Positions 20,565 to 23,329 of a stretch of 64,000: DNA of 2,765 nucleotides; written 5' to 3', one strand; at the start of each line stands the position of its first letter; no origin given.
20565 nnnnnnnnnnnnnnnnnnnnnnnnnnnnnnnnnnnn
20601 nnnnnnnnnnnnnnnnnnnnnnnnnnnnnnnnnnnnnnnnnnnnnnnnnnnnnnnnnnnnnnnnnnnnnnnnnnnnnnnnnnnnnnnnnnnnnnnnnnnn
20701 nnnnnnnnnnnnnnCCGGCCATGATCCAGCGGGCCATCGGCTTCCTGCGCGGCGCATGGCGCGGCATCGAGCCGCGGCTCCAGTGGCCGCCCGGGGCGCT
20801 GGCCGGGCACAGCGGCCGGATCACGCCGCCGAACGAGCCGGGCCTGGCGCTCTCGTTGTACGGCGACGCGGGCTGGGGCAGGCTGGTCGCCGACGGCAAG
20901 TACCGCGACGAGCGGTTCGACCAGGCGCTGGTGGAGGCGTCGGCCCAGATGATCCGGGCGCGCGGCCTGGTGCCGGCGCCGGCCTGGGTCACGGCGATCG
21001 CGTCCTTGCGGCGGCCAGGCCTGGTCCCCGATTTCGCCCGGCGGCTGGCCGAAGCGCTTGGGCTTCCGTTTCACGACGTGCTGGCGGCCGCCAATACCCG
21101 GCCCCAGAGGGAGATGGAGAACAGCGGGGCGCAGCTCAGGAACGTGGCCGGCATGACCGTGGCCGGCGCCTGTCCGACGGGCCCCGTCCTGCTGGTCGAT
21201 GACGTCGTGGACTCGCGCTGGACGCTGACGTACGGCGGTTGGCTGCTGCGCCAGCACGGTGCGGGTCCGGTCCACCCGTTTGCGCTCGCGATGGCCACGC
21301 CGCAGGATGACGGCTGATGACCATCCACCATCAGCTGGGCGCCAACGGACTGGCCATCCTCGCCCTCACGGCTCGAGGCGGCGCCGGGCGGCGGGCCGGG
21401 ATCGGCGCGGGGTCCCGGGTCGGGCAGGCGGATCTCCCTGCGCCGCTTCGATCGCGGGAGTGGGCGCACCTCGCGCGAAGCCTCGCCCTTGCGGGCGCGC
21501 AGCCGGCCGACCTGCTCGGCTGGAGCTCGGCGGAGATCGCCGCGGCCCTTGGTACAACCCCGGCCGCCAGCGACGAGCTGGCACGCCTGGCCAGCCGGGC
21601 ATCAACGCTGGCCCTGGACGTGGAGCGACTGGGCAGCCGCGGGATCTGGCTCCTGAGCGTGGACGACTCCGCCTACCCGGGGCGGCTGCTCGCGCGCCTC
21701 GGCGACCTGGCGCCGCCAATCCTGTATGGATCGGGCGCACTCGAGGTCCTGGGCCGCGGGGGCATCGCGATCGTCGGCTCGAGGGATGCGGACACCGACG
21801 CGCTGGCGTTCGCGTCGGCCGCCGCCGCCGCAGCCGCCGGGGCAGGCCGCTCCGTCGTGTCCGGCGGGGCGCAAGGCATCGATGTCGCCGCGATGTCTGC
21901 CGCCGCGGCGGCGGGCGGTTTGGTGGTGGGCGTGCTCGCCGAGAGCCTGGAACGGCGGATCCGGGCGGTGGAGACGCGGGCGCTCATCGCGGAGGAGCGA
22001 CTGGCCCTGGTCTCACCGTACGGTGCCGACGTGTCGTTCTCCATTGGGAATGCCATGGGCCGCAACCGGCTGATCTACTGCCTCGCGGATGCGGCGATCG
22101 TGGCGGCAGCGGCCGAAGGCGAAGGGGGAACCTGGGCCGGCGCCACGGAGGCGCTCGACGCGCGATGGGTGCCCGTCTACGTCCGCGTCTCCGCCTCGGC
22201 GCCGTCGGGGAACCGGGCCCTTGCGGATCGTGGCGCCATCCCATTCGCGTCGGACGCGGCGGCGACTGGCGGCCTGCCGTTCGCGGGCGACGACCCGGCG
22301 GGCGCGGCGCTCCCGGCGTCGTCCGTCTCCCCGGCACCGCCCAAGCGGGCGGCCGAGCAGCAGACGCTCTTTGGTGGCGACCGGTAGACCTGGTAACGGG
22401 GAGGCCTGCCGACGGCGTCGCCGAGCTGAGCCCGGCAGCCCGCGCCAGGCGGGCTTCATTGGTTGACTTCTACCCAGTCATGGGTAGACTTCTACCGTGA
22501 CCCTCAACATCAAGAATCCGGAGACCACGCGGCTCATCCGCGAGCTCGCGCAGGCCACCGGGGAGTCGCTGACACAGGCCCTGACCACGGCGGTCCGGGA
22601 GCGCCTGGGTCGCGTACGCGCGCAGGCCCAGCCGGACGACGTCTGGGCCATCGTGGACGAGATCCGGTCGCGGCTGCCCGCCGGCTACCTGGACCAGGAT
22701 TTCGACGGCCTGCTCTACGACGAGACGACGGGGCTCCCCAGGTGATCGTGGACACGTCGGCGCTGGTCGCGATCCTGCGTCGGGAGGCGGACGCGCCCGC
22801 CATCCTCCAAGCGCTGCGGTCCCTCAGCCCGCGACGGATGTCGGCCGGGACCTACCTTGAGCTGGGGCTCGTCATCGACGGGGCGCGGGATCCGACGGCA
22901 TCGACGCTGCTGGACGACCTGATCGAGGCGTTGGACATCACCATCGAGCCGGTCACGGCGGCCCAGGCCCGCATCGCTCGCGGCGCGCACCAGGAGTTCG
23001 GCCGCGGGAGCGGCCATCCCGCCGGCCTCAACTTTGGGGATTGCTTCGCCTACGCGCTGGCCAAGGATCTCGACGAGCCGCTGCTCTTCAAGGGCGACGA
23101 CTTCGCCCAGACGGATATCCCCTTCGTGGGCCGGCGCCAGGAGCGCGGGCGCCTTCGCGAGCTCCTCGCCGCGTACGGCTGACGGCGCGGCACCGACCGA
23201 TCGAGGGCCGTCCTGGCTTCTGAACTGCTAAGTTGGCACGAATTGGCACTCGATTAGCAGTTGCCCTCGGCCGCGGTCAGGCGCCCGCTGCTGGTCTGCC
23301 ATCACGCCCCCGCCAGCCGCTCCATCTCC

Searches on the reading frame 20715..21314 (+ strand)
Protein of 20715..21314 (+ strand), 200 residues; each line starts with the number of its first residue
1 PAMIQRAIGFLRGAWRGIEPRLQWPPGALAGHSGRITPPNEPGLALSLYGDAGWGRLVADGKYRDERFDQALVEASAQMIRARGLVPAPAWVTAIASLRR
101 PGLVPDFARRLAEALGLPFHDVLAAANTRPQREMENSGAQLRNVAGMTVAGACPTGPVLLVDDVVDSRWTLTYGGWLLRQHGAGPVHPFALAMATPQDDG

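Call 39: search_protein_families(library=pfam, alignment_id=A1, max_evalue=0.01)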
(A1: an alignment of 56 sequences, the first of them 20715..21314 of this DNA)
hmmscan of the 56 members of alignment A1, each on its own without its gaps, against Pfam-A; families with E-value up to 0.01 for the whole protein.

A. member 1, window:20715-21314:+ (200 aa): 1 family
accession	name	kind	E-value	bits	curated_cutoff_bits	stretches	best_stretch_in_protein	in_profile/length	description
PF00156.33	Pribosyltran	-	0.002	17.9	26.3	1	107-186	43-118/158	Phosphoribosyl transferase domain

B. families by the number of members that match (of 56 scanned): 18 families
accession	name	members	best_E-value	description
PF00270.35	DEAD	55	1.8e-25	DEAD/DEAH box helicase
PF00271.37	Helicase_C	55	2.4e-20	Helicase conserved C-terminal domain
PF04851.21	ResIII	55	1.1e-11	Type III restriction enzyme, res subunit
PF00156.33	Pribosyltran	48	1.9e-08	Phosphoribosyl transferase domain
PF16124.10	RecQ_Zn_bind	22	1e-05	RecQ zinc-binding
PF13604.12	AAA_30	16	7.6e-05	AAA domain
PF12802.13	MarR_2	11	0.00016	MarR family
PF22590.2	Cas3-like_C_2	6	5.8e-06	CRISPR-associated nuclease/helicase Cas3, C-terminal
PF14502.12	HTH_41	3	0.0015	Helix-turn-helix domain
PF14572.12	Pribosyl_synth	3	0.0066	Phosphoribosyl synthetase-associated domain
PF00392.27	GntR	1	0.00038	Bacterial regulatory proteins, gntR family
PF17782.7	DprA_WH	1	0.0017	DprA winged helix domain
PF01978.25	TrmB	1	0.0025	Sugar-specific transcriptional regulator TrmB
PF01047.28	MarR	1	0.0058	MarR family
PF13191.12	AAA_16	1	0.0067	AAA ATPase domain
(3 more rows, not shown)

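Call 40: search_protein_families(library=padloc, proteins=[window:20715-21314:+], max_evalue=10)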
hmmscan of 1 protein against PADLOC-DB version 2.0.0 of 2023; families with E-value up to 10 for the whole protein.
window:20715-21314:+ (200 aa): 3 families
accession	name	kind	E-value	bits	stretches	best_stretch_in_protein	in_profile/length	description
PDLC03928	PsyrT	-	2.4e-51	172.8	1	3-198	490-688/689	-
PDLC02869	DpdF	-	2.1e-13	48.4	1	129-193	4-69/74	DpdF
PDLC02866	DpdF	-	2.5e-09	35.1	1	87-193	139-253/255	DpdF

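Call 41: predict_structure(alignment_id=A1)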
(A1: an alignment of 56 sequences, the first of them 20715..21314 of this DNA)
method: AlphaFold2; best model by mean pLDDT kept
length: 200 residues; sequences in the alignment: 56
mean_pLDDT: 92.9   pTM: 0.89
mean pLDDT of the five models: 92.9, 93.0, 92.6, 91.4, 89.6
residues with pLDDT >= 90: 164; 70-90: 31; 50-70: 3; < 50: 2
segments of 3 or more residues with pLDDT < 50: none
pLDDT, mean of each block of 10 residues (from residue 1): 76 89 96 96 96 93 96 97 96 95 97 99 88 84 95 97 96 98 98 75
secondary structure, 60 per line:
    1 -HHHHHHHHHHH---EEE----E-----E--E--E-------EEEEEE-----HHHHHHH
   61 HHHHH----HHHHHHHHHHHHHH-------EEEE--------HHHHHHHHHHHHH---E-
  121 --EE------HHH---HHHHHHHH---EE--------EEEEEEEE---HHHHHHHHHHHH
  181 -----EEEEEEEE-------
elements in order: H2-12 E16-18 E43-48 H54-65 H70-83 E91-94 H103-115 H137-144 E158-165 H169-180 E186-193

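Call 43: fold_search(model_id=the predicted structure, library=pdb)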
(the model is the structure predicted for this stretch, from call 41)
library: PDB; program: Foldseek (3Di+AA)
matches with E <= 10: 1044; with E <= 0.001: 20
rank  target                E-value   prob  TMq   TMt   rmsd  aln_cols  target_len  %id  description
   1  7p0h_A                1.4e-05  1.00  0.59  0.32   4.7       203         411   14  Crystal structure of Helicobacter pylori ComF fused to an artificial alphaREP crystallization helper(named B2) (released 2022-04-06)
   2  1mzv                  8.7e-05  1.00  0.40  0.37   5.0       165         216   17  Crystal Structure of Adenine Phosphoribosyltransferase (APRT) From Leishmania tarentolae (released 2003-10-28)
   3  5zgo_A                1.5e-04  1.00  0.41  0.45   8.4       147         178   21  Crystal structure of APRT2 from Thermus thermophilus HB8 (released 2019-03-06)
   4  1qb7                  1.9e-04  1.00  0.40  0.34   6.7       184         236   17  CRYSTAL STRUCTURES OF ADENINE PHOSPHORIBOSYLTRANSFERASE FROM LEISHMANIA DONOVANI. (released 1999-07-21)
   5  7f06_A                1.9e-04  1.00  0.39  0.42   8.0       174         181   16  Crystal Structure of 1144 (released 2022-09-28)
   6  1g2p                  2.0e-04  1.00  0.43  0.50   4.9       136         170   20  CRYSTAL STRUCTURE OF ADENINE PHOSPHORIBOSYLTRANSFERASE (released 2001-12-05)
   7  1g2q_A                3.5e-04  1.00  0.45  0.50   5.0       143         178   20  CRYSTAL STRUCTURE OF ADENINE PHOSPHORIBOSYLTRANSFERASE (released 2001-12-05)
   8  7f06_B                3.5e-04  1.00  0.37  0.42   9.0       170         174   16  Crystal Structure of 1144 (released 2022-09-28)
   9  6fsp_F                3.5e-04  1.00  0.37  0.42   8.8       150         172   21  Crystal structure of APRT from Thermus thermophilus (released 2019-03-20)
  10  6fsp_C                4.0e-04  1.00  0.38  0.43   9.7       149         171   22  Crystal structure of APRT from Thermus thermophilus (released 2019-03-20)
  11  2yzk_A                6.2e-04  0.99  0.35  0.39  10.0       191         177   17  Crystal structure of orotate phosphoribosyltransferase from Aeropyrum pernix (released 2007-11-06)
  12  1ecf_B                7.0e-04  1.00  0.43  0.18   6.1       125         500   18  ESCHERICHIA COLI GLUTAMINE PHOSPHORIBOSYLPYROPHOSPHATE (PRPP) AMIDOTRANSFERASE (released 1996-11-08)
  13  5vog                  7.0e-04  1.00  0.40  0.45   9.7       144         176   20  Crystal Structure of a Hypothetical Protein from Neisseria gonorrhoeae with bound ppGpp (released 2017-05-24)
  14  9e5g_A                7.4e-04  1.00  0.39  0.35   6.8       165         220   17  Cryo-EM structure of Burkholderia cenocepacia orotate phosphoribosyltransferase (released 2025-02-19)
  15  4ohc_B                7.4e-04  1.00  0.38  0.34   7.1       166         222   19  Crystal structure of orotate phosphoribosyltransferase (OPRTase) from Burkholderia cenocepacia (released 2014-02-05)
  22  8zvd                  1.1e-03  1.00  0.47  0.24   3.5       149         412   11  ShosT with phosphate (released 2025-04-09)
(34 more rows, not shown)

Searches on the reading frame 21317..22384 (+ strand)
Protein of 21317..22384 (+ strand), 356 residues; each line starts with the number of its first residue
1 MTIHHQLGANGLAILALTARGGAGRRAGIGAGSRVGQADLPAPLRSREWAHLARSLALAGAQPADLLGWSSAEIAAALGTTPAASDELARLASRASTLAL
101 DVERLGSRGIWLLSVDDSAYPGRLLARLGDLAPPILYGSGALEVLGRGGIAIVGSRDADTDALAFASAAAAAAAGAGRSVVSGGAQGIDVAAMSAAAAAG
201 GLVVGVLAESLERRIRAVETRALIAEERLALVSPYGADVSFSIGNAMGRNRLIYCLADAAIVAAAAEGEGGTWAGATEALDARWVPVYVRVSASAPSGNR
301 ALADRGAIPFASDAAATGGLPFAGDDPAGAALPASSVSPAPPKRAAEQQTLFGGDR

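Call 7: search_protein_families(library=pfam, proteins=[window:21317-22384:+], max_evalue=1)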
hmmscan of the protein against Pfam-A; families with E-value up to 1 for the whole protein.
window:21317-22384:+ (356 aa): 3 families
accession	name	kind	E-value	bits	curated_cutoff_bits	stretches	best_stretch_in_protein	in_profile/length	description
PF02481.21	DNA_processg_A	-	8.6e-33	113.7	29.6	1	107-307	4-207/212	DNA recombination-mediator protein A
PF18306.6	LDcluster4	-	1.4e-06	28.5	26.3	1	150-276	4-110/151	SLOG cluster4 family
PF08281.18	Sigma70_r4_2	-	0.04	14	25.7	1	65-84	23-42/54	Sigma-70, region 4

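Call 8: search_protein_families(library=padloc, proteins=[window:21317-22384:+], max_evalue=1)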
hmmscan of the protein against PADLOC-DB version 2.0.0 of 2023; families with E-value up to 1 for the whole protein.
window:21317-22384:+ (356 aa): 3 families
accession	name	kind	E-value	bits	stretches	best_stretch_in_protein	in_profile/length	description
PDLC03927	PsyrA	-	4.4e-92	307.3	1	38-315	22-298/398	-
PDLC03961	ShosA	-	5.2e-24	83.1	1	84-284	53-254/303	-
PDLC02997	ShosA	-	0.00059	17.2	1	127-262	108-247/327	-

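Call 9: search_protein_families(library=ncbifam, proteins=[window:21317-22384:+], max_evalue=1)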
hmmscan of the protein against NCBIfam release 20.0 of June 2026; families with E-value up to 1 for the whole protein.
window:21317-22384:+ (356 aa): 5 families
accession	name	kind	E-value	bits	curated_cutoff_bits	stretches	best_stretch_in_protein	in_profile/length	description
TIGR00732.1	dprA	equivalog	6.2e-23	81.2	191.15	1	108-308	7-208/220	DNA-processing protein DprA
NF008007.0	PRK10736.1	equivalog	7.7e-16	58.2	495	1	97-281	59-242/374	DNA-protecting protein DprA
TIGR00725.1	TIGR00725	hypoth_equivalog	3.1e-05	23.5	106.9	1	150-210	4-64/159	TIGR00725 family protein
NF058542.1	CtkRMPhLog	equivalog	0.044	13.7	300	1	157-221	12-78/177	cytokinin riboside 5'-monophosphate phosphoribohydrolase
TIGR00730.1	TIGR00730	subfamily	0.11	12.2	96.35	1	165-217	20-73/178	TIGR00730 family Rossman fold protein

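Call 17: search_solved_structures(query=window:21317-22384:+, max_evalue=0.01)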
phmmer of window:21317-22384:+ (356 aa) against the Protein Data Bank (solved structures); distinct sequences matched with E-value up to 0.01: 5.
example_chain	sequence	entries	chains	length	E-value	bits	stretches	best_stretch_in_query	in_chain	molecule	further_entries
3maj_A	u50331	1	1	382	1.4e-06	31.3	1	101-258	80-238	DNA processing chain A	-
3uqz_A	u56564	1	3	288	3.4e-06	30.1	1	114-270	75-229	DNA processing protein DprA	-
5mll_A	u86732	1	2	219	0.00039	23.3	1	136-279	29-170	DNA processing chain A (DprA)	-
4ljr_A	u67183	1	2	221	0.0004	23.3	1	136-279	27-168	DNA processing chain A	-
4ljk_A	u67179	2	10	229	0.00045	23.1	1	136-279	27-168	DNA processing chain A (DprA)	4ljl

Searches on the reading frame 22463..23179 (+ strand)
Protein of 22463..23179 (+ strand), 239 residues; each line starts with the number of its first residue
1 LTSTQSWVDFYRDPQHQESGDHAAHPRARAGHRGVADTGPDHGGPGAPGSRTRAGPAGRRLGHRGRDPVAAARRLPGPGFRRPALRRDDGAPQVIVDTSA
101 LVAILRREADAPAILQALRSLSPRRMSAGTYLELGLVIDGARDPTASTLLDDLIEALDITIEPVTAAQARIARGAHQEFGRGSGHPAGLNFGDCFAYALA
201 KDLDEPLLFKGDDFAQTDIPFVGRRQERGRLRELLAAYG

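Call 24: search_protein_families(library=pfam, proteins=[window:22463-23179:+], max_evalue=0.01)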
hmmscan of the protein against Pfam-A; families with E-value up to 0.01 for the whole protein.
window:22463-23179:+ (239 aa): 1 family
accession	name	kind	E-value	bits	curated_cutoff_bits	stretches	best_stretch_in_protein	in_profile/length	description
PF01850.27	PIN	-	7.9e-15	56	23.6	1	94-218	1-118/120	PIN domain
